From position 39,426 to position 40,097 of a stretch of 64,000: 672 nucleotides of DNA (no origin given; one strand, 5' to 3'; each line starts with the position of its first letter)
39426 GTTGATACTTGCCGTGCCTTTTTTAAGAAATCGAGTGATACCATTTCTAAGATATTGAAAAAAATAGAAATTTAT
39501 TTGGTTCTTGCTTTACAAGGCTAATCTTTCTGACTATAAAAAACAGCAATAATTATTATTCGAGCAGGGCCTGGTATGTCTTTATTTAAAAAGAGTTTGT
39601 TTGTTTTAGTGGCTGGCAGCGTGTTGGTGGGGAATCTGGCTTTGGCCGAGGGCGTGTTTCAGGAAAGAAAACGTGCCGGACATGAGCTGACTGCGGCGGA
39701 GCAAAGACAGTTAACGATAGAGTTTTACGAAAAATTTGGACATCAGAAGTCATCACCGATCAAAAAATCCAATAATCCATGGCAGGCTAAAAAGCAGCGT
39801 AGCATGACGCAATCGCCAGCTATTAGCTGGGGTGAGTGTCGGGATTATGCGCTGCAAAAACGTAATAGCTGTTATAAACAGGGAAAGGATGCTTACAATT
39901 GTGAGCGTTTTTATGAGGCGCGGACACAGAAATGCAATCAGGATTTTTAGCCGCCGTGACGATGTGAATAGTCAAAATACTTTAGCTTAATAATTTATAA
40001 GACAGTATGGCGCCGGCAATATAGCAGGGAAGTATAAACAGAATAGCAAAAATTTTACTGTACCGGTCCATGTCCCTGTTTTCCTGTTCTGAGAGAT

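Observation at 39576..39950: Two paralogous small secreted proteins with a conserved C-terminal 4-Cys domain, 15 kb apart, each beside a metal/redox gene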

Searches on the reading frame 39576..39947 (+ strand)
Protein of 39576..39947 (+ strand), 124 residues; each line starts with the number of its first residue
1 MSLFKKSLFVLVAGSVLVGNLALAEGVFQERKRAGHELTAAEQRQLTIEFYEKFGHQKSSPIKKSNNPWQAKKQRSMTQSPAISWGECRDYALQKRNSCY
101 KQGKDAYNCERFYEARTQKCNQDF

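Call 4: search_protein_families(library=pfam, proteins=[window:39576-39947:+], max_evalue=10)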
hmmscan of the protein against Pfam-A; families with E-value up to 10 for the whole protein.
seq(124 aa): 2 families
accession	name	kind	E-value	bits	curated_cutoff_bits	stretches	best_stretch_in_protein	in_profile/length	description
PF11656.13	DUF3811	-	0.015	16.1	23.5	1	29-85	23-78/88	YjbD family (DUF3811)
PF19951.4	DUF6413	-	0.24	12.7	28.1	1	88-122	8-42/75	Family of unknown function (DUF6413)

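Call 5: search_protein_families(library=ncbifam, proteins=[window:39576-39947:+], max_evalue=10)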
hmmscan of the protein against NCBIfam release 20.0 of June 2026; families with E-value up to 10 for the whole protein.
seq(124 aa): 2 families
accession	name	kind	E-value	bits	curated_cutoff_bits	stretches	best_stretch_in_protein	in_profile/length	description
NF053819.1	EF0750_LPXTG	subfamily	0.1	13.1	47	1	31-76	28-64/105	EF2685/EF0750 family sortase-dependent surface protein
NF008569.0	PRK11521.1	equivalog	0.1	12.6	159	1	56-113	29-86/135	DUF2509 family protein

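Call 7: find_homologous_proteins(query=window:39576-39947:+, max_evalue=0.01)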
Query seq(124 aa) (124 aa): 17 proteins with E <= 0.01 among 19 candidates.
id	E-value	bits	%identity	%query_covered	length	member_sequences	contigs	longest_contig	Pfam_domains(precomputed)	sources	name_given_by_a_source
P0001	6.7e-78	277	100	100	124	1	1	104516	-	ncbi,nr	ncbi:MAG: hypothetical protein OQL06_08060 [Gammaproteobacteria bacterium]|nr:hypothetical protein [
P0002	6.1e-49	183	67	98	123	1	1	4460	-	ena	-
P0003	3.7e-47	177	64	100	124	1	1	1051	-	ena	-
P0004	5.1e-45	171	63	94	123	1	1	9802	-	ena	-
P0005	1.1e-42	163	57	98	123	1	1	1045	-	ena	-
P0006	5.1e-38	148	57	98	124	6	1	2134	-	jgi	-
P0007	9.0e-38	147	55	98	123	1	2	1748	-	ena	-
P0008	9.3e-38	147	54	100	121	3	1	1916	-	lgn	-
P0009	2.5e-37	146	58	87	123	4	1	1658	-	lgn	-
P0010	8.0e-37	144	54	100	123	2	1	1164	-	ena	-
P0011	2.3e-36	143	59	83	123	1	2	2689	-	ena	-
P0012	4.8e-36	142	53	98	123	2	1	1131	-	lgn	-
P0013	3.9e-35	139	52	100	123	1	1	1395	-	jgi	jgi:hypothetical protein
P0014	1.4e-34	137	51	94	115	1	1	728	-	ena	-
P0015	6.3e-33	132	51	98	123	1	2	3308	-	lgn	-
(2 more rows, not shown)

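Call 13: find_encoding_contigs(protein=P0004, flank=6000)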
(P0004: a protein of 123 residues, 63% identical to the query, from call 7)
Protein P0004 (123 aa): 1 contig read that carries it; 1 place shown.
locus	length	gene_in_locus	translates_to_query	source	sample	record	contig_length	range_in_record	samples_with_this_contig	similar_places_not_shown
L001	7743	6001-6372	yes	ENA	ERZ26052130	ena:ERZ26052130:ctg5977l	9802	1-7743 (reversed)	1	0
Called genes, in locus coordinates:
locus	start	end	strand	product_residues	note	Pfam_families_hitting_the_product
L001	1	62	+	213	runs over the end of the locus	PF21948:LplA-B_cat, PF03099:BPL_LplA_LipB (weak)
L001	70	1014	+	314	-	PF16881:LIAS_N (weak), PF04055:Radical_SAM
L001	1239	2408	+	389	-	PF06245:DUF1015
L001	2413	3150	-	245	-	PF08713:DNA_alkylation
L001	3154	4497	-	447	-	PF01136:Peptidase_U32, PF16325:Peptidase_U32_C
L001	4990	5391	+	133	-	-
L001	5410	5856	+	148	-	PF15891:Nuc_deoxyri_tr2 (weak), PF11071:Nuc_deoxyri_tr3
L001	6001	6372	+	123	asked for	-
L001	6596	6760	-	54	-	-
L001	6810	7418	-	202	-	-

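Call 15: find_encoding_contigs(protein=P0002, flank=6000)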
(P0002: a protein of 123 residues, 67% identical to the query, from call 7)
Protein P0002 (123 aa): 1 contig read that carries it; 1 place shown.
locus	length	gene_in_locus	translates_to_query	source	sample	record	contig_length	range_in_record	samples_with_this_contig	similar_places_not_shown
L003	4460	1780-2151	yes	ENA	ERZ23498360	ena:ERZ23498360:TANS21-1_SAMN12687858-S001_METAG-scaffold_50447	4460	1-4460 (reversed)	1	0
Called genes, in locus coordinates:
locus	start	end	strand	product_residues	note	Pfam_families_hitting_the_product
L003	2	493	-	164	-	?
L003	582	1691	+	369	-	PF03773:ArsP_1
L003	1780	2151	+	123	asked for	-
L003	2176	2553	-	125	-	-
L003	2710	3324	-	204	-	-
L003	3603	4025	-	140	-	-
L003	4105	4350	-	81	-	PF04143:Sulf_transp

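Call 16: predict_structure(alignment_id=A1)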
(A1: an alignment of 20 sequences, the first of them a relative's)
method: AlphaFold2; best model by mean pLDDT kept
length: 124 residues; sequences in the alignment: 20
mean_pLDDT: 75.9   pTM: 0.53
mean pLDDT of the five models: 75.9, 75.3, 74.4, 74.2, 72.3
residues with pLDDT >= 90: 29; 70-90: 44; 50-70: 48; < 50: 3
segments of 3 or more residues with pLDDT < 50: none
pLDDT, mean of each block of 10 residues (from residue 1): 61 63 52 67 89 72 73 70 84 95 92 91 82
secondary structure, 60 per line:
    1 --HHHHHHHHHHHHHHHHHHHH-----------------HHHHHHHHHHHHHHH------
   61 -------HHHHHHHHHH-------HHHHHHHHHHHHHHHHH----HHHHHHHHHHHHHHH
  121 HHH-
elements in order: H3-22 H40-54 H68-77 H85-101 H106-123

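Call 17: search_protein_representatives(alignment_id=A1)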
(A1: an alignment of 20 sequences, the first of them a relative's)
Query: 20 sequences, 123 profile positions. Proteins with E-value up to 0.001 (for the whole library): 21; up to 1e-10: 17; up to 1e-30: 6. The best 21 are listed.
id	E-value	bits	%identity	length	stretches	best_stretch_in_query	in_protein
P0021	5.1e-41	155.9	-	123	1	1-123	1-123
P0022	2.3e-38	147.3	-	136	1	3-123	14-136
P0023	2.5e-37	143.9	-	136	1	7-121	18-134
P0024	1.8e-34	134.7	-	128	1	9-123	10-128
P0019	5.0e-33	130.0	-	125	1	1-123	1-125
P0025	4.1e-32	127.1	-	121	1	10-123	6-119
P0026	1.3e-30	122.3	-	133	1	11-123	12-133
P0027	2.5e-29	118.1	-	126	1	5-122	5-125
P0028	6.6e-29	116.7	-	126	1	8-121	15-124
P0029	3.1e-28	114.6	-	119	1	12-122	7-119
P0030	1.1e-24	103.1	-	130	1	10-121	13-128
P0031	1.1e-19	87.0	-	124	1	4-122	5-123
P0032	1.3e-18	83.5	-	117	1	30-123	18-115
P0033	3.2e-18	82.2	-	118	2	79-121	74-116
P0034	2.2e-14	69.8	-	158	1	8-95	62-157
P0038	5.4e-07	45.9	-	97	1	76-123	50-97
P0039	2.3e-06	43.9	-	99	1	71-123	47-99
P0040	3.9e-05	39.9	-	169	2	51-121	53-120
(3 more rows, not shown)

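Call 20: find_related_loci(query=A1, collection=genome_contigs, flank=8000)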
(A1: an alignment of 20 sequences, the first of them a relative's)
Query A1 (124 aa) in genome_contigs; peptide patterns used: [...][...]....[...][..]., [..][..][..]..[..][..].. (x = any residue, [..] = any of these).
65 stretches matched a pattern; 13 encode a relative of the query (tblastn E <= 1e-3); 13 distinct loci.
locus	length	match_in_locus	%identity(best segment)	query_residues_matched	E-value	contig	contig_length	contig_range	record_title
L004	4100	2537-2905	49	1-124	4e-38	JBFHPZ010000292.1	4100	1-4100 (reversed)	MAG: Gammaproteobacteria bacterium isolate Mix_sand08.2021.06.G.6 k141_2066530_length_4100_cov_8.0000, whole genome shot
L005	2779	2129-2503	48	1-124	6e-37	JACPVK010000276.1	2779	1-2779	MAG: Gammaproteobacteria bacterium isolate NC_groundwater_783_Ag_S2p5_49_5 JBCH_GD18_4_SO25_S179_scaffold_626745, whole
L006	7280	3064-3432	52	3-124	8e-37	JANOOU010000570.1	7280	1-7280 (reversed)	MAG: Gammaproteobacteria bacterium isolate VAR_43_metabat_104 VAR_43_k141_735900, whole genome shotgun sequence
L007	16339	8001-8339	44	8-121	3e-30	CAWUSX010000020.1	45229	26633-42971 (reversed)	MAG: uncultured Gammaproteobacteria bacterium isolate HER19_SLT_250_bin_4_1 genome assembly, contig: HER19_SLT_250_bin_4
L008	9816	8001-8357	43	10-124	9e-30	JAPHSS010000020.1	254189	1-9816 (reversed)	MAG: Gammaproteobacteria bacterium isolate N3S-Bin_1 c_000000257723, whole genome shotgun sequence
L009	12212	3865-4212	42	8-124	7e-29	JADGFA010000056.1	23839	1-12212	MAG: Gammaproteobacteria bacterium isolate OB6 NODE_522_length_23839_cov_5.705644, whole genome shotgun sequence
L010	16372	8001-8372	40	8-124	7e-27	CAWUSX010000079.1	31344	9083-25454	MAG: uncultured Gammaproteobacteria bacterium isolate HER19_SLT_250_bin_4_1 genome assembly, contig: HER19_SLT_250_bin_4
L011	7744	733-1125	36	1-124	2e-25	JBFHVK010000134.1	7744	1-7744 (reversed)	MAG: Gammaproteobacteria bacterium isolate Mix_sand09.2021.07.G.48 k141_812704_length_7744_cov_37.7160, whole genome sho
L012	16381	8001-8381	37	6-124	6e-25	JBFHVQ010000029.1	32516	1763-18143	MAG: Gammaproteobacteria bacterium isolate Mix_sand09.2021.07.G.57 k141_1576056_length_32516_cov_13.9937, whole genome s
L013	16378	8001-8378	37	7-124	8e-24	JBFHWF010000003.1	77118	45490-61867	MAG: Gammaproteobacteria bacterium isolate Mix_sand09.2021.07.Z.19 k141_704420_length_77118_cov_18.8352, whole genome sh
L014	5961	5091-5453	34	7-124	4e-22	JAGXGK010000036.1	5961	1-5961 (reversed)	MAG: Gammaproteobacteria bacterium isolate LH_M37 k141_728375, whole genome shotgun sequence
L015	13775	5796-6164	36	7-124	1e-21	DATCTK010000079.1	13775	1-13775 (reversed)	MAG TPA_asm: Gammaproteobacteria bacterium isolate SMAG_U7329 k141_260345, whole genome shotgun sequence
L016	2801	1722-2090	35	7-124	2e-20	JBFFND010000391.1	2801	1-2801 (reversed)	MAG: Gammaproteobacteria bacterium isolate Mix_mud18.2022.04.64 k141_1754216_length_2801_cov_6.0000, whole genome shotgu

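Call 21: fold_search(model_id=the predicted structure, library=pdb)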
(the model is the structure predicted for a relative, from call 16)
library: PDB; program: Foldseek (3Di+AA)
matches with E <= 10: 16; with E <= 0.001: 0
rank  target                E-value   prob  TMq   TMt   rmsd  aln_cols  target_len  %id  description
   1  3b87_A                5.0e+00  0.03  0.19  0.19  14.9        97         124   18  Complex of T57A Substituted Droposphila LUSH protein with Butanol (released 2008-02-05)
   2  9zmy_B                5.6e+00  0.05  0.22  0.24  15.8       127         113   10  Crystal structure of the human Commd10 HN domain in domain swapped conformation (released 2026-01-21)
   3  9nea_A                5.6e+00  0.03  0.21  0.04  29.9       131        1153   14  Human polymerase epsilon bound to PCNA and DNA with a pre-existing mismatch in the blocked conformation II (released 2025-06-04)
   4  5fwn_A                6.3e+00  0.07  0.29  0.15  20.2       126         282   15  Imine Reductase from Amycolatopsis orientalis. Closed form in in complex with (R)- Methyltetrahydroisoquinoline (released 2016-06-01)
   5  7w5z_O                6.3e+00  0.04  0.24  0.23  15.9       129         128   11  Cryo-EM structure of Tetrahymena thermophila mitochondrial complex IV, composite dimer model (released 2022-04-06)
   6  1cxz_B                7.6e+00  0.04  0.20  0.27  16.4       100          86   15  CRYSTAL STRUCTURE OF HUMAN RHOA COMPLEXED WITH THE EFFECTOR DOMAIN OF THE PROTEIN KINASE PKN/PRK1 (released 1999-10-08)
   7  6m4u_B                8.0e+00  0.04  0.20  0.25  16.1        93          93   12  Crystal structure of FKBP-FRB T2098L mutant in complex with rapamycin (released 2020-08-26)
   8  4c0e_B                8.5e+00  0.07  0.28  0.08  13.1        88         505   11  Structure of the NOT1 superfamily homology domain from Chaetomium thermophilum (released 2013-10-09)
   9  4c0e_A                8.5e+00  0.07  0.27  0.08  14.0        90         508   12  Structure of the NOT1 superfamily homology domain from Chaetomium thermophilum (released 2013-10-09)
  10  3b86_A                8.5e+00  0.02  0.18  0.18  20.4       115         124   20  Crystal structure of T57S substituted LUSH protein complexed with ethanol (released 2008-02-05)
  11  1tfe                  9.1e+00  0.09  0.21  0.18   4.9        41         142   22  DIMERIZATION DOMAIN OF EF-TS FROM T. THERMOPHILUS (released 1996-11-08)
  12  7d2w_B                9.1e+00  0.07  0.27  0.27  10.3        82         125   10  Crystal structure of PHIT/PHISTa-like subfamily PF3D7_1372300 protein from plasmodium falciparum (released 2021-09-22)
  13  5a9s_A                9.1e+00  0.05  0.26  0.14  21.5       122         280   16  NADPH complex of Imine Reductase from Amycolatopsis orientalis (released 2016-06-01)
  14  9zmy_A                9.1e+00  0.04  0.23  0.25  15.5       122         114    9  Crystal structure of the human Commd10 HN domain in domain swapped conformation (released 2026-01-21)
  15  9crw_A                9.1e+00  0.04  0.28  0.16  31.0       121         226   16  Crystal structure of the Candida albicans kinesin-8 proximal tail domain (released 2024-09-04)
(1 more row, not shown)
